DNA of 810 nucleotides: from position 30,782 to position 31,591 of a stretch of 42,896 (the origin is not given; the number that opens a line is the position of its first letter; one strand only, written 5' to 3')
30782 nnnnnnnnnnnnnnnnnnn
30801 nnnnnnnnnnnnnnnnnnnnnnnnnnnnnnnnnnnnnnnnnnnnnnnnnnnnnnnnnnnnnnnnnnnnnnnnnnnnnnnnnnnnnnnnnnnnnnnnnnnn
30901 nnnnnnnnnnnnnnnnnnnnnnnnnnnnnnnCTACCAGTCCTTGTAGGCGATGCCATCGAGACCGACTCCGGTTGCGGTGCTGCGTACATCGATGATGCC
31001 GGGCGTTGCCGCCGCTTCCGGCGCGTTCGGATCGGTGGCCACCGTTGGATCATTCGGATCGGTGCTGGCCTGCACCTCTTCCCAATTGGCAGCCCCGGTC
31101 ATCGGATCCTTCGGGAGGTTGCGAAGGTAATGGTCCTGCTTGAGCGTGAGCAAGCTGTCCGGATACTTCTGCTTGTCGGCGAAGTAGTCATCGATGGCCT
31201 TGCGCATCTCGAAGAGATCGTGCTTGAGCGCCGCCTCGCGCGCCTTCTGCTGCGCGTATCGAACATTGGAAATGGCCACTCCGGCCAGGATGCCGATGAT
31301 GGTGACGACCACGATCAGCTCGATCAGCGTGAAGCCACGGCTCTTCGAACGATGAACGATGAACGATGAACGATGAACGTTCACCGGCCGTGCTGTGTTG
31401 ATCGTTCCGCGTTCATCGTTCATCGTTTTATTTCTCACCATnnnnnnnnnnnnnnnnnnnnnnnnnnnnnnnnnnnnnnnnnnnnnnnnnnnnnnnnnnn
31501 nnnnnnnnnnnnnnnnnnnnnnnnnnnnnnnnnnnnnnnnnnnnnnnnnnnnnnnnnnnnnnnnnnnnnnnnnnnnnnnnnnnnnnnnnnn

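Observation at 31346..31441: GAACGAT-heptamer hairpin covers every candidate start codon of pseudopilin 2: possible slip-strand switch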

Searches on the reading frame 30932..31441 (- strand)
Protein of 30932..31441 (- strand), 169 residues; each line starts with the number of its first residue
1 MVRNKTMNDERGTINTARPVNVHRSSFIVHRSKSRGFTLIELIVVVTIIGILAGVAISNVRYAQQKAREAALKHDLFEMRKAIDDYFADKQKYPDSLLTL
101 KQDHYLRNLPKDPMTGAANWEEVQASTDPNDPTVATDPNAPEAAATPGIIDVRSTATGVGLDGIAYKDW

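Call 9: search_protein_families(library=pfam, proteins=[window:30932-31441:-], max_evalue=0.01)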
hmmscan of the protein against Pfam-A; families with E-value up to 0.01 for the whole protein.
window:30932-31441:- (169 aa): 2 families
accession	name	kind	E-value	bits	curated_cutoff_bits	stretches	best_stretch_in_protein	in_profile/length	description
PF07963.17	N_methyl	-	1.4e-09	37.6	21.2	1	31-57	1-27/27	Prokaryotic N-terminal methylation motif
PF08334.16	T2SSG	-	0.003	18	21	1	62-132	4-69/108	Type II secretion system (T2SS), protein G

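Call 10: find_homologous_proteins(query=window:30932-31441:-, max_evalue=0.00001)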
Query window:30932-31441:- (169 aa): 1570 proteins with E <= 0.00001 among 2290 candidates; the best 120 are listed.
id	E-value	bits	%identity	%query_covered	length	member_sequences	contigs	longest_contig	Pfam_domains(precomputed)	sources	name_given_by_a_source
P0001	4.5e-97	340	92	100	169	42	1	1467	PF07963.18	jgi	jgi:general secretion pathway protein G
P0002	6.0e-95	333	89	100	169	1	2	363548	PF07963.18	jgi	jgi:general secretion pathway protein G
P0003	1.2e-90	319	88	96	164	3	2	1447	PF07963.18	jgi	jgi:general secretion pathway protein G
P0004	2.7e-76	273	77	96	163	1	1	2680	PF07963.18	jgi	jgi:general secretion pathway protein G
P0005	6.6e-75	268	79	96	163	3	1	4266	PF07963.18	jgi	jgi:general secretion pathway protein G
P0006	3.5e-74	266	64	97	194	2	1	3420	PF07963.18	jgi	jgi:general secretion pathway protein G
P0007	1.1e-73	264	77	96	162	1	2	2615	PF07963.18,PF08334.17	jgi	jgi:general secretion pathway protein G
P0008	2.3e-73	263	75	96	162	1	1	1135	PF07963.18,PF08334.17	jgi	jgi:general secretion pathway protein G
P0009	5.2e-72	259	75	96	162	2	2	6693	PF07963.18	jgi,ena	jgi:general secretion pathway protein G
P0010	3.3e-71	256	74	98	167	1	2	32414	PF07963.18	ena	-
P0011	4.7e-71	256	75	96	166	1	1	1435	PF07963.18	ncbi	-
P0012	5.0e-70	252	73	96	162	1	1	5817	PF07963.18,PF08334.17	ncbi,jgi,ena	ncbi:MAG TPA: prepilin-type N-terminal cleavage/methylation domain-containing protein [Thermoanaerob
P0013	8.1e-70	252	74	96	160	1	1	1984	PF07963.18,PF08334.17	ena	-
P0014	8.2e-70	252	74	96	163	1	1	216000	PF07963.18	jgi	jgi:general secretion pathway protein G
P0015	2.2e-69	250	73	92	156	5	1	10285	PF07963.18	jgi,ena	-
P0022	1.4e-64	235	72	98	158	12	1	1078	PF07963.18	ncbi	-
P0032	1.3e-61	225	71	97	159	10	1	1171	PF07963.18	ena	-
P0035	4.6e-61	223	62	96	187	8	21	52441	PF07963.18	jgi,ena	-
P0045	4.9e-60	220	67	96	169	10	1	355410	PF07963.18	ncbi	ncbi:MAG: type II secretion system protein [Acidobacteriota bacterium]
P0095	8.7e-57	209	67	88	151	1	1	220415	PF07963.18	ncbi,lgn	-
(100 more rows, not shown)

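Call 13: find_encoding_contigs(protein=P0002, flank=10000, max_places=3)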
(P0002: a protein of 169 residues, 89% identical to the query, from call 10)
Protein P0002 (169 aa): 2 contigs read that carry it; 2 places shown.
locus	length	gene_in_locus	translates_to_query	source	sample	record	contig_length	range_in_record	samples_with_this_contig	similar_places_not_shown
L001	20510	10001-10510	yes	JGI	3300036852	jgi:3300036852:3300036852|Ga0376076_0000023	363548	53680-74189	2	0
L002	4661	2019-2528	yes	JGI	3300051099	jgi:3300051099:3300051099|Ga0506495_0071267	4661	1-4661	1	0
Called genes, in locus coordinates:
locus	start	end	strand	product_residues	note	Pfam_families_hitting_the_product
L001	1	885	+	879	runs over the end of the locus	-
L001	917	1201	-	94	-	-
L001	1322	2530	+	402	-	PF00482:T2SSF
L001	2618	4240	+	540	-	PF05157:MshEN, PF00437:T2SSE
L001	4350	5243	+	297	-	-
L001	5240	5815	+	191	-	PF05137:PilN (faint)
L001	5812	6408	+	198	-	-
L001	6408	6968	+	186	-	-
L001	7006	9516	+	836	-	PF00515:TPR_1 (weak), PF07719:TPR_2 (weak), PF03958:Secretin_N, PF00263:Secretin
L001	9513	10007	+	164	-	-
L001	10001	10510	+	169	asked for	PF07963:N_methyl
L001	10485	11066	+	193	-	-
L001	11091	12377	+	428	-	PF00675:Peptidase_M16, PF05193:Peptidase_M16_C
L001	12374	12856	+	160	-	-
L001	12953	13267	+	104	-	-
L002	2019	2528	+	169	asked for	PF07963:N_methyl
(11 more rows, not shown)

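Call 14: find_encoding_contigs(protein=P0045, flank=10000, max_places=3)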
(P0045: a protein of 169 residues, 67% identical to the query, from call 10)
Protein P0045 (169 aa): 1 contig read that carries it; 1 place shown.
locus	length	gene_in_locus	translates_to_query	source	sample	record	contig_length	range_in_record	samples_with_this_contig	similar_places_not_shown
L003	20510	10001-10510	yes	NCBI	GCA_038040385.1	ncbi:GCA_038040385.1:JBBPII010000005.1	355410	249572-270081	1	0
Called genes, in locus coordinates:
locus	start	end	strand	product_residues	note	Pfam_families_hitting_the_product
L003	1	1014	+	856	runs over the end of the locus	-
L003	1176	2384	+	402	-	PF00482:T2SSF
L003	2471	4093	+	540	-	PF05157:MshEN, PF00437:T2SSE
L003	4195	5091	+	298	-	-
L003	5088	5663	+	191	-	-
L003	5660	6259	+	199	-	-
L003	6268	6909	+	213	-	PF02412:TSP_3 (faint)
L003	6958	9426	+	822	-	PF03958:Secretin_N, PF00263:Secretin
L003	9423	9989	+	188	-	-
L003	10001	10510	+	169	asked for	PF07963:N_methyl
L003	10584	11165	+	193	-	-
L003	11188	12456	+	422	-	PF00675:Peptidase_M16, PF05193:Peptidase_M16_C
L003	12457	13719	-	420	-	PF01471:PG_binding_1 (weak), PF03734:YkuD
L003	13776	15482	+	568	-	PF02463:SMC_N, PF13476:AAA_23 (weak), PF13304:AAA_21 (faint)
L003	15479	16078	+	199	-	PF01300:Sua5_yciO_yrdC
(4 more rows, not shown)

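Call 15: find_encoding_contigs(protein=P0014, flank=10000, max_places=2)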
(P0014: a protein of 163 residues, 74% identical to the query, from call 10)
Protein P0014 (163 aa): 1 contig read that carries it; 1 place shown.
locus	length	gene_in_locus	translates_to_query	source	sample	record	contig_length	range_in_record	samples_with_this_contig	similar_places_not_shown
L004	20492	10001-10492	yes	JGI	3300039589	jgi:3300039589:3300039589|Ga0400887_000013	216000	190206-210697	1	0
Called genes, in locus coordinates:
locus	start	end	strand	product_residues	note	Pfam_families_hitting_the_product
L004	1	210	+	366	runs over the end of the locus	-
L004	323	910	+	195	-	PF07963:N_methyl (weak)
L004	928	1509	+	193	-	-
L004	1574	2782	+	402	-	PF00482:T2SSF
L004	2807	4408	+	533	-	PF05157:MshEN, PF00437:T2SSE, PF25199:nSTAND_NTPase5 (faint)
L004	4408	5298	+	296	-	-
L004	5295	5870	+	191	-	-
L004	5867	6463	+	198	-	-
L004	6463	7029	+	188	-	-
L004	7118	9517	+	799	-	PF00515:TPR_1 (faint), PF07719:TPR_2 (faint), PF13414:TPR_11 (faint), PF03958:Secretin_N, PF00263:Secretin, PF00963:Cohesin (weak)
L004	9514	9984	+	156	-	PF07963:N_methyl (weak)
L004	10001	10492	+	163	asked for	PF07963:N_methyl (weak)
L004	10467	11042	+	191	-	-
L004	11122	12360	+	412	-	PF00675:Peptidase_M16, PF05193:Peptidase_M16_C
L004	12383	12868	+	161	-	PF12973:Cupin_7, PF14499:DUF4437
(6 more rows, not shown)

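Call 16: find_encoding_contigs(protein=P0035, flank=10000, max_places=4)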
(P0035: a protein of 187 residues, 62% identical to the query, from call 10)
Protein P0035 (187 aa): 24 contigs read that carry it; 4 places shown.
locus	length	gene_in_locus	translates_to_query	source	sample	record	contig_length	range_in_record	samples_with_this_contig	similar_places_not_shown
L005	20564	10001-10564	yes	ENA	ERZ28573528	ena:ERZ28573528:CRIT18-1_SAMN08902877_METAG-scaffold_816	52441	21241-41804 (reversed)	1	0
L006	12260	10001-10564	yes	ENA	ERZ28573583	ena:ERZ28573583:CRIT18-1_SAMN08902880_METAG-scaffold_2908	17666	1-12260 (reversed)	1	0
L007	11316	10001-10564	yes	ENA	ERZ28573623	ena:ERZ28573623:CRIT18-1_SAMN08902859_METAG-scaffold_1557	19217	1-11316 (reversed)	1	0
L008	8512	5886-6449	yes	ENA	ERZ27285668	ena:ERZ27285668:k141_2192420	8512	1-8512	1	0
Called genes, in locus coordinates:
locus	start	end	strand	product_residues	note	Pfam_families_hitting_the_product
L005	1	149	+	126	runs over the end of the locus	-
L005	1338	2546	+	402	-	PF00482:T2SSF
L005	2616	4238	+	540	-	PF05157:MshEN, PF00437:T2SSE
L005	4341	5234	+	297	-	-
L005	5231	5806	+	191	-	-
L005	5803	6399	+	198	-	-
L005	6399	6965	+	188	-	-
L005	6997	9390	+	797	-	PF07719:TPR_2 (faint), PF03958:Secretin_N, PF00263:Secretin, PF00963:Cohesin (weak)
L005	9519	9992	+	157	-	-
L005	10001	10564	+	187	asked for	PF07963:N_methyl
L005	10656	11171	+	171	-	-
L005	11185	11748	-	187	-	-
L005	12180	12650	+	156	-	PF05193:Peptidase_M16_C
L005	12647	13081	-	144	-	PF00072:Response_reg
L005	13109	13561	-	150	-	PF00072:Response_reg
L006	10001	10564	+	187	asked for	PF07963:N_methyl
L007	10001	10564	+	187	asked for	PF07963:N_methyl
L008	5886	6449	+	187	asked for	PF07963:N_methyl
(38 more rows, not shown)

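Call 17: find_encoding_contigs(protein=P0095, flank=10000, max_places=2)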
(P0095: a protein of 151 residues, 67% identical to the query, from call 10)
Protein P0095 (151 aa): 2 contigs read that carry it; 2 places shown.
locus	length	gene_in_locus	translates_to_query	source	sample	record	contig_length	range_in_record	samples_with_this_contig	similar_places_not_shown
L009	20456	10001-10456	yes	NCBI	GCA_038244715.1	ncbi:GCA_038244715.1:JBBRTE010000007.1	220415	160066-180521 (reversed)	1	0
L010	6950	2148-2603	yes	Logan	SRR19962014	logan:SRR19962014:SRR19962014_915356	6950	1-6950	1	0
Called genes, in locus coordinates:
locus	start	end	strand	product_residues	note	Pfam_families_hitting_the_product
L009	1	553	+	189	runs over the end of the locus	-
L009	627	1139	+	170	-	-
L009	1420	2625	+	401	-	PF00482:T2SSF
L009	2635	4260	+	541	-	PF05157:MshEN, PF00437:T2SSE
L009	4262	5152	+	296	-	-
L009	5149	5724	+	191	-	-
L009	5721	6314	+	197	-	PF10741:T2SSM_b (weak)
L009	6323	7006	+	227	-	PF02412:TSP_3 (faint)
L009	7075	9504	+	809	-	PF03958:Secretin_N, PF00263:Secretin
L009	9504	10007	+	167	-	-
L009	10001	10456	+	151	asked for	PF07963:N_methyl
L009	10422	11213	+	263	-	-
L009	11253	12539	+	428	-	PF00675:Peptidase_M16, PF05193:Peptidase_M16_C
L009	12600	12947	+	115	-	-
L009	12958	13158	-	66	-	PF03734:YkuD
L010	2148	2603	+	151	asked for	PF07963:N_methyl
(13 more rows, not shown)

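Call 18: find_encoding_contigs(protein=P0010, flank=10000, max_places=2)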
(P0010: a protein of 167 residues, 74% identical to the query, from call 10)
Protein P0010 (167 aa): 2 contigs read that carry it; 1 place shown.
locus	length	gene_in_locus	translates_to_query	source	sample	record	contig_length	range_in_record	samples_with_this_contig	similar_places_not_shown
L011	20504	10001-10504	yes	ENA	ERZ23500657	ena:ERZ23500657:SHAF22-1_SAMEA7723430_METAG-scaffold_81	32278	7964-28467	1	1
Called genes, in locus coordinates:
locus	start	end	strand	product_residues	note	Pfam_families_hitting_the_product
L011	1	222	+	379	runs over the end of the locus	PF07963:N_methyl (faint)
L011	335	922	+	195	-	PF07963:N_methyl (weak)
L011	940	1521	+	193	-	-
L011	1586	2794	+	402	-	PF00482:T2SSF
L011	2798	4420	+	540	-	PF05157:MshEN, PF00437:T2SSE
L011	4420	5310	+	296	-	-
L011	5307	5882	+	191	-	-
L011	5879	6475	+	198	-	-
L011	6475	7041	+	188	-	-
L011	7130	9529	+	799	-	PF00515:TPR_1 (faint), PF07719:TPR_2 (faint), PF13414:TPR_11 (faint), PF03958:Secretin_N, PF00263:Secretin, PF00963:Cohesin (weak)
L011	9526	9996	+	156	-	PF07963:N_methyl (weak)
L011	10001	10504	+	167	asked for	PF07963:N_methyl (weak)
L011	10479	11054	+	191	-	-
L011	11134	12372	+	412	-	PF00675:Peptidase_M16, PF05193:Peptidase_M16_C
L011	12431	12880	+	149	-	PF12973:Cupin_7, PF14499:DUF4437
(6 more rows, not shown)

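Call 63: list_cluster_members(proteins=[P0001, P0003, P0022, P0032, window:30932-31441:-, window:30932-31423:-])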
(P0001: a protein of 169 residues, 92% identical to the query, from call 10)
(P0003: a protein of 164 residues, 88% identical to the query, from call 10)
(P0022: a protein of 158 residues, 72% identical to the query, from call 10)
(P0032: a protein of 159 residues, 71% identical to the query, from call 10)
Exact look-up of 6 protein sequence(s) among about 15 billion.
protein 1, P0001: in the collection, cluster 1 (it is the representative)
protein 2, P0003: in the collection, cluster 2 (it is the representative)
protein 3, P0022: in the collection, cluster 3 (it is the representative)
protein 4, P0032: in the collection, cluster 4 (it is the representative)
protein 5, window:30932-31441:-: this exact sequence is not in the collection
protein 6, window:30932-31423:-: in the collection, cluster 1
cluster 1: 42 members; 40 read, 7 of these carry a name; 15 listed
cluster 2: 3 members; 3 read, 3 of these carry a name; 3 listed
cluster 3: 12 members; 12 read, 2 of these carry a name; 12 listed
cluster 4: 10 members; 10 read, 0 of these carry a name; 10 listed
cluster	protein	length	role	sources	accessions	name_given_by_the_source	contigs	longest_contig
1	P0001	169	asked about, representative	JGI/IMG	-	general secretion pathway protein G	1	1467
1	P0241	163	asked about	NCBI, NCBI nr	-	-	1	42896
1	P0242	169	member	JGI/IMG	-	general secretion pathway protein G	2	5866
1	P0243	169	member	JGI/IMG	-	general secretion pathway protein G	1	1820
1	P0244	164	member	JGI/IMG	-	general secretion pathway protein G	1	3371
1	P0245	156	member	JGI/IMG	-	general secretion pathway protein G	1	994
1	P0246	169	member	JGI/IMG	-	general secretion pathway protein G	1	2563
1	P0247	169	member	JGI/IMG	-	general secretion pathway protein G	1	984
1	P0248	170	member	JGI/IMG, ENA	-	-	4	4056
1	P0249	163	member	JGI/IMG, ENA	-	-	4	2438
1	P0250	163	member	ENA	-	-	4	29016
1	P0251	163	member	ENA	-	-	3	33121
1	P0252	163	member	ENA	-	-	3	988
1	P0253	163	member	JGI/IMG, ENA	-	-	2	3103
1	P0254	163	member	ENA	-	-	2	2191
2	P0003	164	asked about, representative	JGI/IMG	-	general secretion pathway protein G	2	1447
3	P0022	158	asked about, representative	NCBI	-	-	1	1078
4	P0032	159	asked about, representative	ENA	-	-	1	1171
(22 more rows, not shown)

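Call 65: find_encoding_contigs(protein=P0248, flank=1500, max_places=4)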
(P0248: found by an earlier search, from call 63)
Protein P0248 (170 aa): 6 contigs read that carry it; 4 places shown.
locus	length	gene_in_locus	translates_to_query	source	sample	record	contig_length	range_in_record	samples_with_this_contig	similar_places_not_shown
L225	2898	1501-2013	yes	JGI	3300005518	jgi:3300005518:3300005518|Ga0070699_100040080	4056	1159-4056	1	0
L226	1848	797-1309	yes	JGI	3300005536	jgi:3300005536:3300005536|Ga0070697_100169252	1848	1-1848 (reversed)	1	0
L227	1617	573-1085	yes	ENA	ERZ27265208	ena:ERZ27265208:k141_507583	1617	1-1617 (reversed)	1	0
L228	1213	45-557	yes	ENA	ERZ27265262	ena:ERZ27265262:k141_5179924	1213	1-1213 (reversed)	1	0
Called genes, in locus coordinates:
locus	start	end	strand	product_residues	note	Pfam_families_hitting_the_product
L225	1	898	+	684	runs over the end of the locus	?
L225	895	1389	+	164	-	-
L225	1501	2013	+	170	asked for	PF07963:N_methyl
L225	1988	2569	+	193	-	-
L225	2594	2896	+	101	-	?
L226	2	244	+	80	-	?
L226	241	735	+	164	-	-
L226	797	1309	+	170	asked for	PF07963:N_methyl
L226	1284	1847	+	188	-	?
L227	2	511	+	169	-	?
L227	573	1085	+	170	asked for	PF07963:N_methyl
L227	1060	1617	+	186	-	?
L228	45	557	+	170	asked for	PF07963:N_methyl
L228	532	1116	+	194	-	-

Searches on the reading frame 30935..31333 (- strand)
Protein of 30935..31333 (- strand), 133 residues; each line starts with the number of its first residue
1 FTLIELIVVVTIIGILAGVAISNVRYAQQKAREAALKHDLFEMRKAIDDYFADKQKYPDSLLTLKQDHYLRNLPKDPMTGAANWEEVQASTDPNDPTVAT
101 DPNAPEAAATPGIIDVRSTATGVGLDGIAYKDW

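Call 30: find_related_loci(query=window:30935-31333:-, collection=metagenome_contigs, flank=7000)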
Query seq(133 aa) (133 aa) in metagenome_contigs; peptide patterns used: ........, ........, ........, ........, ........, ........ (x = any residue, [..] = any of these).
600 stretches matched a pattern (row limit reached: there are more); 290 encode a relative of the query (tblastn E <= 1e-3); the best 80 are kept; 80 distinct loci.
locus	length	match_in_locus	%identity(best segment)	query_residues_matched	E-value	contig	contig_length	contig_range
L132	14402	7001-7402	73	1-133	3e-63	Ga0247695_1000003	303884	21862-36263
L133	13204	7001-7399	74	1-133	7e-63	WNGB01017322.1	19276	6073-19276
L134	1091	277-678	71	1-133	3e-63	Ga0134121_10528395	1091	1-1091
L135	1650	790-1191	69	1-133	2e-60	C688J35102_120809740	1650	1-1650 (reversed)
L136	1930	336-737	72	1-133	3e-59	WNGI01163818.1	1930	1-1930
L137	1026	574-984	61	1-133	5e-43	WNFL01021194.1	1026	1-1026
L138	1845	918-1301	52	1-132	7e-36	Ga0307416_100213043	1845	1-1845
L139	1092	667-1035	44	1-133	2e-32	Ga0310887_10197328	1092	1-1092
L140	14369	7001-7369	43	1-133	2e-29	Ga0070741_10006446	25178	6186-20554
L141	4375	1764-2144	46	1-133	7e-29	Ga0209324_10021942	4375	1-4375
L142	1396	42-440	46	1-133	6e-29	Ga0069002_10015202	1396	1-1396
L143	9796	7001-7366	42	1-133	3e-27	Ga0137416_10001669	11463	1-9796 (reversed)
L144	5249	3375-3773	44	1-133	2e-27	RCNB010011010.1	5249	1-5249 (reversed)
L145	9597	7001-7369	42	1-133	5e-27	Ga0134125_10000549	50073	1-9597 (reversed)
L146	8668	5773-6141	41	1-133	1e-26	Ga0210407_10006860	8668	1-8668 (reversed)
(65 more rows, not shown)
